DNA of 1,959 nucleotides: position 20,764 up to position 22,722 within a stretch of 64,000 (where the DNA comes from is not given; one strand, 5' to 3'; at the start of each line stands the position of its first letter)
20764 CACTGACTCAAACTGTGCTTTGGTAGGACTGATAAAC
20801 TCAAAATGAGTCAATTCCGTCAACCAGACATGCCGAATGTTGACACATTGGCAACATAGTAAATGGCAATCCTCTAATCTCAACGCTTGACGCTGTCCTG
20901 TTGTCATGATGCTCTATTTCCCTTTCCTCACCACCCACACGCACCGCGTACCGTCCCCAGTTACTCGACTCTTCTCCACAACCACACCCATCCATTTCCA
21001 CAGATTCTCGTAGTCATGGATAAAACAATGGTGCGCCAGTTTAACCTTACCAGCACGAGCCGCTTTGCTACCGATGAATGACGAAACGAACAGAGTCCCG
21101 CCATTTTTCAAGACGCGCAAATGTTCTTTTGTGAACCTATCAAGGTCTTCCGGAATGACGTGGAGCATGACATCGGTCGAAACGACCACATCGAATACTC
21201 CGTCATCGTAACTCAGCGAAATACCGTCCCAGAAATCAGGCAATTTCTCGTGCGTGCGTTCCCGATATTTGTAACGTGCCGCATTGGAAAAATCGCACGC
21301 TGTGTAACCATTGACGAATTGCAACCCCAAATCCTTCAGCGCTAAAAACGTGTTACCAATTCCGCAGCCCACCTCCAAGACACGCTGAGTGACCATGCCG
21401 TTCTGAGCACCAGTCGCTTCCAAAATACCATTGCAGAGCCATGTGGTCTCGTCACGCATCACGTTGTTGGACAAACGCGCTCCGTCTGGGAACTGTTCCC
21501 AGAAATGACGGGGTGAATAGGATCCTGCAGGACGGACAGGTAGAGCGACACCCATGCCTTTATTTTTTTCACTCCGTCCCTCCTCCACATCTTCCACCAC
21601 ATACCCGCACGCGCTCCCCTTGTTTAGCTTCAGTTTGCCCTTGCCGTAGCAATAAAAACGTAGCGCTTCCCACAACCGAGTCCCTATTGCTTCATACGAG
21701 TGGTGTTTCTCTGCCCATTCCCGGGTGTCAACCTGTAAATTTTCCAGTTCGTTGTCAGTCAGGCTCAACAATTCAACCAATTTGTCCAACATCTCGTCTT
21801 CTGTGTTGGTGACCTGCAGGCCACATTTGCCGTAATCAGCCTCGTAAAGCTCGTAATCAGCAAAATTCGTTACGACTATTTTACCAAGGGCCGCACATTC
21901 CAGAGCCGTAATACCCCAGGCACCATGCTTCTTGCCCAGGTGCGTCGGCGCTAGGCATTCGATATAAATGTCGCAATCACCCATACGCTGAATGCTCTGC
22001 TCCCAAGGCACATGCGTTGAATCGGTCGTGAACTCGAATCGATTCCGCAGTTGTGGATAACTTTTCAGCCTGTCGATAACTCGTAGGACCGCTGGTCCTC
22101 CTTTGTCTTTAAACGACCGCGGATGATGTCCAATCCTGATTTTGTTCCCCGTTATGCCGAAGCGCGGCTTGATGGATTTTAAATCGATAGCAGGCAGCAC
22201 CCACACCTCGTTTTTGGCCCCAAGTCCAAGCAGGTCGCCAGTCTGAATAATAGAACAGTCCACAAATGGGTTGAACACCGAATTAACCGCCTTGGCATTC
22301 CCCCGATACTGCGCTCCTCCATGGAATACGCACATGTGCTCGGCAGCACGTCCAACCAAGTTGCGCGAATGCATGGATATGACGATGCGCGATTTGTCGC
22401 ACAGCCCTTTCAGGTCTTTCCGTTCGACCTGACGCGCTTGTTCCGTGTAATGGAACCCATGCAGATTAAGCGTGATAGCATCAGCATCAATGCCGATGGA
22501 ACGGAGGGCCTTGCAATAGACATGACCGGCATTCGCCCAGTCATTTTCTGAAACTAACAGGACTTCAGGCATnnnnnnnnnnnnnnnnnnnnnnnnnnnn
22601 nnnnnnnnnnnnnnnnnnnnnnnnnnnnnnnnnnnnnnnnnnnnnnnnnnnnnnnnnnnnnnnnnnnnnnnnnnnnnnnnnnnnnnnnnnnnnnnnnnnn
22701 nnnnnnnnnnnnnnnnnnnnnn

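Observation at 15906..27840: Twelve-kb phage-borne sugar/glycan enzyme island with no export or priming machinery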

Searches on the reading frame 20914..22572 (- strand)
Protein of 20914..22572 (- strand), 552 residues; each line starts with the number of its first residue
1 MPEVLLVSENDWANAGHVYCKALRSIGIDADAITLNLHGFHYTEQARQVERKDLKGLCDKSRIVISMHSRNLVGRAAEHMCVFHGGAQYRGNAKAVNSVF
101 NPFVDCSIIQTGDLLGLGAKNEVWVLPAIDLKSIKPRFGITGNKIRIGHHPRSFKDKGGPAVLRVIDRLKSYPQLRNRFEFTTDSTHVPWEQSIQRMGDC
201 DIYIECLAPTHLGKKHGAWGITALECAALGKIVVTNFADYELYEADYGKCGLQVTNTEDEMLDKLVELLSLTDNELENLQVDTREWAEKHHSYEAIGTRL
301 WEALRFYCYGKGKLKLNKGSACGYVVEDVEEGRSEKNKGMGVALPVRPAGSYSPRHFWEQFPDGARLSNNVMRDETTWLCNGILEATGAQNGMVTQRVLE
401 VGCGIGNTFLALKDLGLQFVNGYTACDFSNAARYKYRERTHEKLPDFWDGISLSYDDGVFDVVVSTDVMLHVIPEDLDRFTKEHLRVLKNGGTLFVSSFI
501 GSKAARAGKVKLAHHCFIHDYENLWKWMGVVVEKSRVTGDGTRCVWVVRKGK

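Call 5: search_protein_families(library=pfam, proteins=[window:20914-22572:-], max_evalue=0.01)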
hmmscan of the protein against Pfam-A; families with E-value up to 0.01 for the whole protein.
window:20914-22572:- (552 aa): 8 families
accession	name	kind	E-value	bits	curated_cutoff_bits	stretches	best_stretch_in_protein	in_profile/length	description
PF08241.18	Methyltransf_11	-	6.2e-14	52.8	21.2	1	399-496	1-95/95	Methyltransferase domain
PF13649.12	Methyltransf_25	-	4.8e-11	43.6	27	1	398-492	1-97/97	Methyltransferase domain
PF08242.18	Methyltransf_12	-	1.8e-10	41.8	30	1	399-494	1-98/98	Methyltransferase domain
PF13489.12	Methyltransf_23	-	2.2e-08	34.4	27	1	395-500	23-120/164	Methyltransferase domain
PF02353.26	CMAS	-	0.0003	20.6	27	1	390-508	61-176/273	Mycolic acid cyclopropane synthetase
PF13847.12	Methyltransf_31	-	0.00046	20.3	27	1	397-500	6-113/145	Methyltransferase domain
PF05148.21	Methyltransf_8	-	0.0023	18.3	27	1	454-498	117-158/219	Hypothetical methyltransferase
PF06325.19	PrmA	-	0.007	16.3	22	0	375-532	146-293/296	Ribosomal protein L11 methyltransferase (PrmA)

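Call 8: search_protein_families(library=phrogs, proteins=[window:20914-22572:-], max_evalue=0.01)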
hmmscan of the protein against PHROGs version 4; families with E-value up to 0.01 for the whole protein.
window:20914-22572:- (552 aa): 4 families
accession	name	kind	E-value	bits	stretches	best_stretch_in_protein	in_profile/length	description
phrog_4752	-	other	1.2e-08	35.5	1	396-511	53-173/241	tRNA methyltransferase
phrog_22502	-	other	2.4e-05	25.2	1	396-496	73-173/276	methyltransferase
phrog_5399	-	other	0.0022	18.8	1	416-498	8-81/149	SAM-dependent methyltransferase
phrog_24759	-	other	0.0058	17.4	0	393-498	55-151/204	methyltransferase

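Call 15: find_related_loci(query=window:20914-22572:-, collection=viral_contigs, flank=10000)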
Query window:20914-22572:- (552 aa) in viral_contigs; peptide patterns used: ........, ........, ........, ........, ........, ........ (x = any residue, [..] = any of these).
2 stretches matched a pattern, but none encodes a relative of the query by tblastn (E <= 1e-3).

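Call 17: find_encoding_contigs(protein=window:20914-22572:-, flank=10000, max_places=6)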
Protein window:20914-22572:- (552 aa): 4 contigs read that carry it; 1 place shown.
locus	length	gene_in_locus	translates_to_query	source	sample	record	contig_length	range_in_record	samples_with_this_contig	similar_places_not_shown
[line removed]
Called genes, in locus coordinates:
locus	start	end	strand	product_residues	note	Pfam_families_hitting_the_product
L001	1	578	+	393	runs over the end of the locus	-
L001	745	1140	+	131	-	-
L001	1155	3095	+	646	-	PF16391:DUF5000 (weak)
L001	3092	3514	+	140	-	-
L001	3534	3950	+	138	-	-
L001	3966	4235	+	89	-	-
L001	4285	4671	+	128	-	-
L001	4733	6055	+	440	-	-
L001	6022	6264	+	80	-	-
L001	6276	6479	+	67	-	-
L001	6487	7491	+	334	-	PF13524:Glyco_trans_1_2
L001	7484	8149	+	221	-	PF02585:PIG-L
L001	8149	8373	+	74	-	-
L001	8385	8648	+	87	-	-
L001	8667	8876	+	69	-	-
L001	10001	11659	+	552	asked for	PF13489:Methyltransf_23, PF08241:Methyltransf_11, PF08242:Methyltransf_12, PF13649:Methyltransf_25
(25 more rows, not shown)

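Call 21: search_protein_families(library=ncbifam, proteins=[window:20914-22572:-], max_evalue=0.01)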
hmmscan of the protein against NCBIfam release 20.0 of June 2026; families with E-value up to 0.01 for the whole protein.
window:20914-22572:- (552 aa): 18 families
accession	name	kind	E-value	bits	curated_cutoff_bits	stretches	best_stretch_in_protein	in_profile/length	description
NF045667.1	MTase_DVU1556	equivalog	1.3e-08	34.6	155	1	395-513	23-137/213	DVU_1556 family methyltransferase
TIGR02072.1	BioC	equivalog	1.1e-07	31.9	184.95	1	385-500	25-136/244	malonyl-ACP O-methyltransferase BioC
NF040539.1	AST_met_ArsM_2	exception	2.9e-07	30.6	240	1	395-501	57-168/262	putative arsinothricin biosynthesis methyltransferase ArsM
NF045823.1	PthPhpthDimycoMt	equivalog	5.1e-07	29.1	300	1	374-512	46-182/256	phthiotriol/phenolphthiotriol dimycocerosates methyltransferase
NF045825.1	FAmtase_mtf2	equivalog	1.1e-06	28.1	400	1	373-499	37-161/248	fatty-acid O-methyltransferase Mtf2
TIGR01983.1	UbiG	equivalog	2.3e-06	27.1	102.95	1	391-499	46-154/228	bifunctional 2-polyprenyl-6-hydroxyphenol methylase/3-demethylubiquinol 3-O-methyltransferase UbiG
NF001241.0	PRK00216.1-2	equivalog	2e-05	24.3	327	1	394-502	51-153/231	demethylmenaquinone methyltransferase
NF041675.1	sarc_dimgly_tmase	equivalog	2.3e-05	24.5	550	1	397-497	69-170/278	sarcosine/dimethylglycine N-methyltransferase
TIGR02021.1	BchM-ChlM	equivalog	2.4e-05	23.8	158.9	1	393-480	53-139/218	magnesium protoporphyrin IX methyltransferase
NF043040.1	corrin_prot_MT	hypoth_equivalog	3.9e-05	23.2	180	1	395-497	42-148/216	corrinoid protein-associated methyltransferase CpaM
NF041536.1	ArsM_DUF2284_UU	exception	9.4e-05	20.9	575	1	397-501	79-185/459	arsenite methyltransferase/DUF2284 domain selenoprotein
NF041537.1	ArsM_AhpD_UU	exception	0.00015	20.7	510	1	438-500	122-184/345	arsenite methyltransferase/AhpD domain selenoprotein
NF047649.1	MTase_UXPK_star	exception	0.00049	19.2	460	1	397-500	80-185/283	methyltransferase/UXPK-star double selenoprotein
TIGR03587.1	Pse_Me-ase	hypoth_equivalog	0.00096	19.3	112.05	1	396-483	45-129/204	pseudaminic acid biosynthesis-associated methylase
NF004851.0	PRK06202.1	equivalog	0.0011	18.5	243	1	395-484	61-154/237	hypothetical protein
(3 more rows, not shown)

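Call 24: find_homologous_proteins(query=window:20914-22572:-, max_evalue=0.001)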
Query window:20914-22572:- (552 aa): 120 proteins with E <= 0.001 among 8000 candidates.
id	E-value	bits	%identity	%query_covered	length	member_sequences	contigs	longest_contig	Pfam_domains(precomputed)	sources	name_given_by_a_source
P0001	0.0e+0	1305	100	100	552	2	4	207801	PF13489.13,PF13649.13,PF08241.19,PF08242.19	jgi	jgi:hypothetical protein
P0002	1.8e-147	511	47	100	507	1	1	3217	PF13649.13,PF08241.19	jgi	-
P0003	2.7e-146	507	46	100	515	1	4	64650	-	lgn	-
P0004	2.1e-126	441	42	99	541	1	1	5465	PF13649.13,PF08241.19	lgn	-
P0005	2.3e-125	438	41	100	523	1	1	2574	PF13649.13,PF08241.19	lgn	-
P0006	2.8e-124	434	40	99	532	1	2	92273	PF08241.19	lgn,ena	-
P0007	3.3e-123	431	40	100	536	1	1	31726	PF13649.13,PF08241.19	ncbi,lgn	-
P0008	1.3e-121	425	39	99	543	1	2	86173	PF13649.13,PF08241.19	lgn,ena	-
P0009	1.2e-97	346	36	99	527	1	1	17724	PF00534.27,PF13649.13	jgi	jgi:hypothetical protein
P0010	4.0e-79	285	43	55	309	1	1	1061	-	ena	-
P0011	8.3e-75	271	42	55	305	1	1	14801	-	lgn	-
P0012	1.4e-73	267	42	55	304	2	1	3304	-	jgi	-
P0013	4.1e-72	262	43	54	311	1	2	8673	-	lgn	-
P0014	1.0e-71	261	42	54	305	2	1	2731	-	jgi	-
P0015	1.6e-71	260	41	55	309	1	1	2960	-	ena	-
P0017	2.8e-69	252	40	55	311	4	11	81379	-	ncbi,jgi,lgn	jgi:hypothetical protein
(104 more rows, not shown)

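Call 27: find_encoding_contigs(protein=P0006, flank=10000, max_places=2)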
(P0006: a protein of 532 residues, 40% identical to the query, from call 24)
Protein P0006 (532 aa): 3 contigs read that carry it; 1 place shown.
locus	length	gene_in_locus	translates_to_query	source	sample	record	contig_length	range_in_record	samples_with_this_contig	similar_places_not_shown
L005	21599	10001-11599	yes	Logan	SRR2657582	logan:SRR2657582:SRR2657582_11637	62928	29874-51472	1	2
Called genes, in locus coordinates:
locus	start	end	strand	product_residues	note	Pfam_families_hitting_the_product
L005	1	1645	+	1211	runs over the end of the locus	PF07646:Kelch_2 (faint), PF13415:Beta-prop_FBX42 (weak), PF13964:Beta-prop_Calicin, PF24681:Kelch_KLHDC2_KLHL20_DRC7, PF24981:Beta-prop_ATRN-LZTR1, PF25210:Kelch_FKB95 (faint), PF01344:Kelch_1 (weak), PF24681:Kelch_KLHDC2_KLHL20_DRC7 (weak)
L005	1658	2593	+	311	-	-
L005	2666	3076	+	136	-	-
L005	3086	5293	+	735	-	-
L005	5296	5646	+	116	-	-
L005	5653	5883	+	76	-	-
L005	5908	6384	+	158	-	-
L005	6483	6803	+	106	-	-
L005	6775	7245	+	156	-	PF00877:NLPC_P60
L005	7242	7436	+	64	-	-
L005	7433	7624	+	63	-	-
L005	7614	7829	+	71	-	-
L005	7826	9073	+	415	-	-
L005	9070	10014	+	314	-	PF13524:Glyco_trans_1_2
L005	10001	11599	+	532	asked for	PF08241:Methyltransf_11 (weak)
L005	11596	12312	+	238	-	-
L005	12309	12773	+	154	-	PF25084:LbH_EIF2B (faint), PF25087:GMPPB_C (faint), PF00132:Hexapep, PF14602:Hexapep_2 (weak)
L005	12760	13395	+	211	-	PF02585:PIG-L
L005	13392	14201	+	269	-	PF25087:GMPPB_C (faint), PF25084:LbH_EIF2B (weak), PF00132:Hexapep (weak)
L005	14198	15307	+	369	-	PF00155:Aminotran_1_2 (weak), PF01041:DegT_DnrJ_EryC1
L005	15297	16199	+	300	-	PF01408:GFO_IDH_MocA, PF02894:GFO_IDH_MocA_C, PF22725:GFO_IDH_MocA_C3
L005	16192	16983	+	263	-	-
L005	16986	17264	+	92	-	-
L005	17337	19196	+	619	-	PF04860:Phage_portal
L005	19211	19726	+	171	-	-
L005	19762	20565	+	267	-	-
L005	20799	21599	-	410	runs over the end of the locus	PF00589:Phage_integrase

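Call 28: find_encoding_contigs(protein=P0008, flank=10000, max_places=2)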
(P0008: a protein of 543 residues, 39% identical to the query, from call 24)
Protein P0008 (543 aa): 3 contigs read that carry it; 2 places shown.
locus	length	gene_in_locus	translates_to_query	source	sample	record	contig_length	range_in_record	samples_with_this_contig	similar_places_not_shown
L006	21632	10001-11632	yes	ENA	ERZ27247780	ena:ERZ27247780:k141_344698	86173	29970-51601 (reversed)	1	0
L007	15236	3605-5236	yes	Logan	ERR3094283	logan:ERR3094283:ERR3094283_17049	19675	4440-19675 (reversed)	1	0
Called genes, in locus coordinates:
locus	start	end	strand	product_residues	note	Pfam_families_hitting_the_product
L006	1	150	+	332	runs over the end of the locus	-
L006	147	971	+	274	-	-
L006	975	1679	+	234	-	-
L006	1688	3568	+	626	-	-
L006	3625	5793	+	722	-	-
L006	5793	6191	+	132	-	-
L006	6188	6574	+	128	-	-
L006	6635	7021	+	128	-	-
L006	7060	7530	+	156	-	-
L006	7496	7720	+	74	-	-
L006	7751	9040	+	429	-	PF00534:Glycos_transf_1 (weak)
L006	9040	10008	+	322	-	PF13524:Glyco_trans_1_2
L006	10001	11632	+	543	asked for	PF08241:Methyltransf_11 (weak), PF13649:Methyltransf_25 (weak)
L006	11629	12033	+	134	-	PF14359:DUF4406 (weak)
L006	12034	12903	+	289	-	-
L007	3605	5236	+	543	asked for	PF08241:Methyltransf_11 (weak), PF13649:Methyltransf_25 (weak)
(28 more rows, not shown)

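Call 29: find_encoding_contigs(protein=P0003, flank=10000, max_places=2)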
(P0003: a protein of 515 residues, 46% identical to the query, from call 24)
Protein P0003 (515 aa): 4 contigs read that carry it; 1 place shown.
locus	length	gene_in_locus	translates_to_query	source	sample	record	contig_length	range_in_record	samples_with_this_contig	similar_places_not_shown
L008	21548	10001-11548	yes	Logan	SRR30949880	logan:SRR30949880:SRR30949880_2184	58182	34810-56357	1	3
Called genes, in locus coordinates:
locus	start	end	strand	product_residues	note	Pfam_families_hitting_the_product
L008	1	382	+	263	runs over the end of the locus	-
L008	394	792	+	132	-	-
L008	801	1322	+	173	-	-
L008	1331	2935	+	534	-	-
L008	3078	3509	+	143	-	-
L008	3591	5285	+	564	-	PF21916:mtd_2nd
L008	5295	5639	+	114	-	-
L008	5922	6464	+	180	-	-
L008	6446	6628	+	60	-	-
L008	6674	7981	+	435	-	-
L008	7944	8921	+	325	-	PF13524:Glyco_trans_1_2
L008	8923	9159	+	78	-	-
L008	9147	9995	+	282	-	PF25084:LbH_EIF2B (faint), PF25087:GMPPB_C (faint), PF00132:Hexapep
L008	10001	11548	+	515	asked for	-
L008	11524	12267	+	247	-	-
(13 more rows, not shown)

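Call 32: find_encoding_contigs(protein=P0007, flank=10000, max_places=2)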
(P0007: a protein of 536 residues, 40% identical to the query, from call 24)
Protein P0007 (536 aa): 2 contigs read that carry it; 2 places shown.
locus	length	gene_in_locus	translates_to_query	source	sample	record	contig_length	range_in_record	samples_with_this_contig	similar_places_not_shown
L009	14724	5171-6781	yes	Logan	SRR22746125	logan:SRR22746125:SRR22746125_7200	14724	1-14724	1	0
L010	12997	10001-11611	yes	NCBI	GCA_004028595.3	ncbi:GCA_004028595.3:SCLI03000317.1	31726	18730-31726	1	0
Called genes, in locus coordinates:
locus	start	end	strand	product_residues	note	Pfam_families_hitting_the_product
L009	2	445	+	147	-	?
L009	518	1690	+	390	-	PF00534:Glycos_transf_1 (weak)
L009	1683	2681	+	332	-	-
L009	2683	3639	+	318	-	PF13524:Glyco_trans_1_2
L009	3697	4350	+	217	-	PF02585:PIG-L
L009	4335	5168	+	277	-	PF25087:GMPPB_C (faint), PF25084:LbH_EIF2B (weak), PF00132:Hexapep (weak)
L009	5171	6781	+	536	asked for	PF08241:Methyltransf_11 (weak), PF13649:Methyltransf_25 (weak)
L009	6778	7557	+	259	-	-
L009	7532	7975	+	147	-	PF25084:LbH_EIF2B (weak), PF25087:GMPPB_C (weak), PF00132:Hexapep, PF14602:Hexapep_2, PF00132:Hexapep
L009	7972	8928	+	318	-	PF01408:GFO_IDH_MocA, PF22725:GFO_IDH_MocA_C3, PF02894:GFO_IDH_MocA_C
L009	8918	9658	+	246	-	PF00535:Glycos_transf_2 (weak)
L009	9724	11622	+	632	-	-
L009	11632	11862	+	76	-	-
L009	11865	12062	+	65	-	-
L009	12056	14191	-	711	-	-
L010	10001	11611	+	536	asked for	PF08241:Methyltransf_11 (weak), PF13649:Methyltransf_25 (weak)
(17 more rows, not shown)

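Call 33: find_related_loci(query=A1, collection=genome_contigs, flank=10000)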
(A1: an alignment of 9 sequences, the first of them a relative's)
Query A1 (552 aa) in genome_contigs; peptide patterns used: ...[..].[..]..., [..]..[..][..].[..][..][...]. (x = any residue, [..] = any of these).
151 stretches matched a pattern, but none encodes a relative of the query by tblastn (E <= 1e-3).

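Call 43: search_solved_structures(query=A1, max_evalue=1)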
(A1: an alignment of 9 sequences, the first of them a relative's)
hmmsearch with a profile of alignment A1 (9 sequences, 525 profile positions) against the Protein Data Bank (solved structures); distinct sequences matched with E-value up to 1: 35.
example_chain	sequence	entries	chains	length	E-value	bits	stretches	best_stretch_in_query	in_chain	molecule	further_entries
1ve3_A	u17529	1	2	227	4.4e-07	32.1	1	343-470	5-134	hypothetical protein PH0226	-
5wp4_A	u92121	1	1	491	0.00014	23.8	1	372-483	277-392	Phosphoethanolamine N-methyltransferase 1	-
6uak_A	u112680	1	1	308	0.00023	23.1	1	378-481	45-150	SAM dependent methyltransferase LahSB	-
2i6g_A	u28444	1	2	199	0.0004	22.3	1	370-470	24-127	Putative methyltransferase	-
3jwi_A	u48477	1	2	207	0.00044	22.1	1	369-487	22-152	Methyltransferase type 12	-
3jwg_A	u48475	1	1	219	0.00052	21.9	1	366-507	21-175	Methyltransferase type 12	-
4pne_A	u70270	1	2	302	0.001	21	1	344-470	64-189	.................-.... protein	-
3l8d_A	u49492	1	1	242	0.0012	20.7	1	343-506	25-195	Methyltransferase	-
5wp5_A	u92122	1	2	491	0.0015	20.4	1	373-455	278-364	Phosphomethylethanolamine N-methyltransferase 2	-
2xva_A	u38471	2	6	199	0.0029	19.5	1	369-470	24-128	TELLURITE RESISTANCE PROTEIN TEHB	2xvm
4dq0_A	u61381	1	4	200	0.003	19.4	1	369-470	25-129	Tellurite resistance protein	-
3bus_A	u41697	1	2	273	0.003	19.4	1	344-470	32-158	Methyltransferase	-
3cc8_A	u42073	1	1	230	0.003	19.4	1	373-453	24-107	Putative methyltransferase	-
3sm3_A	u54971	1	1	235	0.0035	19.2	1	374-494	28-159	SAM-dependent methyltransferases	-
3uj6_A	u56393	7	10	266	0.0041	18.9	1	369-484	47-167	Phosphoethanolamine N-methyltransferase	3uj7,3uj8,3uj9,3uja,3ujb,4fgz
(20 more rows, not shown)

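Call 64: find_encoding_contigs(protein=P0017, flank=10000, max_places=3)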
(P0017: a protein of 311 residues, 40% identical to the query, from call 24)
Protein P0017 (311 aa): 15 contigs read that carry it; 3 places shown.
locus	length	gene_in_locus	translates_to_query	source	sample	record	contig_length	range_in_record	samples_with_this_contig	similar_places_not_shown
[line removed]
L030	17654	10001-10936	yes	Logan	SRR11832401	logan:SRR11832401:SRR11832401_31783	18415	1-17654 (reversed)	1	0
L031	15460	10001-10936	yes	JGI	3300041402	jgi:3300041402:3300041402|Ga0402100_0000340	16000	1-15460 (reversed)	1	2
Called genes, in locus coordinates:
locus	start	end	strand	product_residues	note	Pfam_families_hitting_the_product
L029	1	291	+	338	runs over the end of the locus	PF25216:Volactin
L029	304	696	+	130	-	-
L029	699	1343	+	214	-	-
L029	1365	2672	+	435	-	PF01075:Glyco_transf_9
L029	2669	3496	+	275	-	-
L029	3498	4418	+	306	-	-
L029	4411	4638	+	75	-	-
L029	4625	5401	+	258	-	-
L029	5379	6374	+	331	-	PF00534:Glycos_transf_1, PF13692:Glyco_trans_1_4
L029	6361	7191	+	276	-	PF22882:GT-D-like (weak)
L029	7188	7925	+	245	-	-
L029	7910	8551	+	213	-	PF03567:Sulfotransfer_2 (weak)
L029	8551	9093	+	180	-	-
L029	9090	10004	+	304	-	PF13524:Glyco_trans_1_2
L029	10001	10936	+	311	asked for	-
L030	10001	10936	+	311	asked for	-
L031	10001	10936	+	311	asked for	-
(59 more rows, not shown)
